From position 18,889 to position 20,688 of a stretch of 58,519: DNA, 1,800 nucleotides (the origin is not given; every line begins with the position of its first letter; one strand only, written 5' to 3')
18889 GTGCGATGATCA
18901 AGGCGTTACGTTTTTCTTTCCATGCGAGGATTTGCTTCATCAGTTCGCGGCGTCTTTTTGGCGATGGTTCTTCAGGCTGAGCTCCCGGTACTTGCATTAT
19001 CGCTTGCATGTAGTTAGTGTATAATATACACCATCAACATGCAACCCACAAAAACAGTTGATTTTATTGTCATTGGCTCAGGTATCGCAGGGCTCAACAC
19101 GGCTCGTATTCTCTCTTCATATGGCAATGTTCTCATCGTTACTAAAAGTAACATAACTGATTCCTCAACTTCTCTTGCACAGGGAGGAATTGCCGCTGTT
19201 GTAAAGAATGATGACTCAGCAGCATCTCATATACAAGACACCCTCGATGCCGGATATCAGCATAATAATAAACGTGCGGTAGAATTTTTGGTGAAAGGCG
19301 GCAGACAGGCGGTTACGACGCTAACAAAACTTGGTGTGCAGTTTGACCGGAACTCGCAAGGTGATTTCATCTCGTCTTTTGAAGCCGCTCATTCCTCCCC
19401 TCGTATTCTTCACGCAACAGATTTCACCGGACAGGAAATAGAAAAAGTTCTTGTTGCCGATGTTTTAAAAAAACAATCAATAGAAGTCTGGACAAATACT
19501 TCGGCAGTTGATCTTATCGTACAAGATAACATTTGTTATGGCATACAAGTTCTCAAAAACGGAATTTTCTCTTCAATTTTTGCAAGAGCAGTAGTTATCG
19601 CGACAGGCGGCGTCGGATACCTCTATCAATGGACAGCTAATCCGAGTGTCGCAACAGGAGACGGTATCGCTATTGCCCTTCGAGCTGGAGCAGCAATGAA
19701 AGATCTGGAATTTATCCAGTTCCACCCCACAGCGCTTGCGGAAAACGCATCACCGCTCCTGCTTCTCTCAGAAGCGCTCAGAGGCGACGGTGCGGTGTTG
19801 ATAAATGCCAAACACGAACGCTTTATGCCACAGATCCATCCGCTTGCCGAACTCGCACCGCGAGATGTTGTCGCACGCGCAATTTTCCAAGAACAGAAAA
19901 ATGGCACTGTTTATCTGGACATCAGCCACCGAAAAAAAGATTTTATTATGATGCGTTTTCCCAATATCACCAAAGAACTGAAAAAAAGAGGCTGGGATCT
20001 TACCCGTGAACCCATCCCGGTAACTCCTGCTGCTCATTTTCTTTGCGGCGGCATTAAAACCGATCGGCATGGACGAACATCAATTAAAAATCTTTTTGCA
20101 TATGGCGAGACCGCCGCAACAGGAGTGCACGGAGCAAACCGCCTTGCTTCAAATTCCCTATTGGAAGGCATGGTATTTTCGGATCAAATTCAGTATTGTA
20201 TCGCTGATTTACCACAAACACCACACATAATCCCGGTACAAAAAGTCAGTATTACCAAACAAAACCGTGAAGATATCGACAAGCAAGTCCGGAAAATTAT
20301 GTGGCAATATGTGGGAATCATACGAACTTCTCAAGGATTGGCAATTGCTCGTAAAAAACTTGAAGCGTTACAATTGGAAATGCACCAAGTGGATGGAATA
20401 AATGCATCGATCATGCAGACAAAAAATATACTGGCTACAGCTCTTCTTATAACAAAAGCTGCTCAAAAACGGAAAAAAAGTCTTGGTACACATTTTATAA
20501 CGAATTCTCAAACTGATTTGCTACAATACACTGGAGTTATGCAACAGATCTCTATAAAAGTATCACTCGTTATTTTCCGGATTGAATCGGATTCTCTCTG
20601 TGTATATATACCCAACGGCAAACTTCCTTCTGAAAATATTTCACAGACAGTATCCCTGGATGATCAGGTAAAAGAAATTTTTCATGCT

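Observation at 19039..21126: NadB-NrtR fusion with an internal promoter and RBS: enzyme-repressor with two possible products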

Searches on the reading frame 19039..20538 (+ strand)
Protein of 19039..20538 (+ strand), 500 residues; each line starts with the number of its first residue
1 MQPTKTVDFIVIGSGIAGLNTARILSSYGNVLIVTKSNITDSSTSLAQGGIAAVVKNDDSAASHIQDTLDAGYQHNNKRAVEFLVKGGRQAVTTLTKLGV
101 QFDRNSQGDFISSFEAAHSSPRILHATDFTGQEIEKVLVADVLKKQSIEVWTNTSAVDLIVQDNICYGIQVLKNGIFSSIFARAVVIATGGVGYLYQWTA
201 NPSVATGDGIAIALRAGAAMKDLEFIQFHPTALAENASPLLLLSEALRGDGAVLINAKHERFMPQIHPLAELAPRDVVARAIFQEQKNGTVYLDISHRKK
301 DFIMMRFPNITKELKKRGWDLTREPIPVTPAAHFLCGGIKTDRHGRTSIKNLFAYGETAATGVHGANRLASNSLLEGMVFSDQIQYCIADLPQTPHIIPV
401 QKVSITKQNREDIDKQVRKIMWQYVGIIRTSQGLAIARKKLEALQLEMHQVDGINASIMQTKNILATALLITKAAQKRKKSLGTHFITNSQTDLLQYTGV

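Call 72: search_solved_structures(query=window:19039-20538:+, max_evalue=1e-40, show_alignments=1)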
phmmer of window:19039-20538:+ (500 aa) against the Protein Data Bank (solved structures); distinct sequences matched with E-value up to 1e-40: 30.
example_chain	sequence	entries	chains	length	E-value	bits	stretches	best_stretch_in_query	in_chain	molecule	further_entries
1chu_A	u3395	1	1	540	5.2e-111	374.7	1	3-499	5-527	PROTEIN (L-ASPARTATE OXIDASE)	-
1knp_A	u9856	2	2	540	4.9e-110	371.5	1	3-499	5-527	L-aspartate oxidase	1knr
5kxj_A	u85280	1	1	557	2.3e-108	365.9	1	3-489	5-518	L-aspartate oxidase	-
2e5v_A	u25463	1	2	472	3.2e-77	263.3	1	10-437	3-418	L-aspartate oxidase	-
6lum_A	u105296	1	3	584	8.1e-57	196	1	7-398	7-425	Succinate dehydrogenase subunit A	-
2b76_A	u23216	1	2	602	6.6e-54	186.4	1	6-381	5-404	Fumarate reductase flavoprotein subunit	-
1yq3_A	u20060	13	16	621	7.1e-54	186.3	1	7-434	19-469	Succinate dehydrogenase flavoprotein subunit | Succinate dehydrogenase [ubiquinone] flavoprotein subunit, mitochondrial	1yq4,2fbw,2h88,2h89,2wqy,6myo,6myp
1zoy_A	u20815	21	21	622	1.1e-53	185.8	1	7-432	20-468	FAD-binding protein | Succinate dehydrogenase [ubiquinone] flavoprotein subunit, mitochondrial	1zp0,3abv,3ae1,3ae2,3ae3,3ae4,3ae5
4ytp_A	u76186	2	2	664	1.3e-53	185.4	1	7-432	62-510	Succinate dehydrogenase [ubiquinone] flavoprotein subunit, mitochondrial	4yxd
3p4p_A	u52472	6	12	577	1.5e-53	185.3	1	6-381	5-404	Fumarate reductase flavoprotein subunit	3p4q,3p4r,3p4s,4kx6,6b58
1kf6_A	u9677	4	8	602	1.7e-53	185.1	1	6-381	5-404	FUMARATE REDUCTASE FLAVOPROTEIN | Fumarate reductase flavoprotein subunit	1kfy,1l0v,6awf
3vr8_A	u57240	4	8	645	1.8e-53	185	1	7-485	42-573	Flavoprotein subunit of complex II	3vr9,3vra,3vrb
4ysx_A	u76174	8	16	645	2.2e-53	184.7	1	7-485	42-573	Succinate dehydrogenase flavoprotein | Succinate dehydrogenase [ubiquinone] flavoprotein subunit, mitochondrial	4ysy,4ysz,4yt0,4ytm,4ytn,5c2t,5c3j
5vpn_A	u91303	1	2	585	4e-53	183.9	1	6-381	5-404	Fumarate reductase flavoprotein subunit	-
3cir_A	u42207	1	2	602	8.2e-53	182.8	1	6-381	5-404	Fumarate reductase flavoprotein subunit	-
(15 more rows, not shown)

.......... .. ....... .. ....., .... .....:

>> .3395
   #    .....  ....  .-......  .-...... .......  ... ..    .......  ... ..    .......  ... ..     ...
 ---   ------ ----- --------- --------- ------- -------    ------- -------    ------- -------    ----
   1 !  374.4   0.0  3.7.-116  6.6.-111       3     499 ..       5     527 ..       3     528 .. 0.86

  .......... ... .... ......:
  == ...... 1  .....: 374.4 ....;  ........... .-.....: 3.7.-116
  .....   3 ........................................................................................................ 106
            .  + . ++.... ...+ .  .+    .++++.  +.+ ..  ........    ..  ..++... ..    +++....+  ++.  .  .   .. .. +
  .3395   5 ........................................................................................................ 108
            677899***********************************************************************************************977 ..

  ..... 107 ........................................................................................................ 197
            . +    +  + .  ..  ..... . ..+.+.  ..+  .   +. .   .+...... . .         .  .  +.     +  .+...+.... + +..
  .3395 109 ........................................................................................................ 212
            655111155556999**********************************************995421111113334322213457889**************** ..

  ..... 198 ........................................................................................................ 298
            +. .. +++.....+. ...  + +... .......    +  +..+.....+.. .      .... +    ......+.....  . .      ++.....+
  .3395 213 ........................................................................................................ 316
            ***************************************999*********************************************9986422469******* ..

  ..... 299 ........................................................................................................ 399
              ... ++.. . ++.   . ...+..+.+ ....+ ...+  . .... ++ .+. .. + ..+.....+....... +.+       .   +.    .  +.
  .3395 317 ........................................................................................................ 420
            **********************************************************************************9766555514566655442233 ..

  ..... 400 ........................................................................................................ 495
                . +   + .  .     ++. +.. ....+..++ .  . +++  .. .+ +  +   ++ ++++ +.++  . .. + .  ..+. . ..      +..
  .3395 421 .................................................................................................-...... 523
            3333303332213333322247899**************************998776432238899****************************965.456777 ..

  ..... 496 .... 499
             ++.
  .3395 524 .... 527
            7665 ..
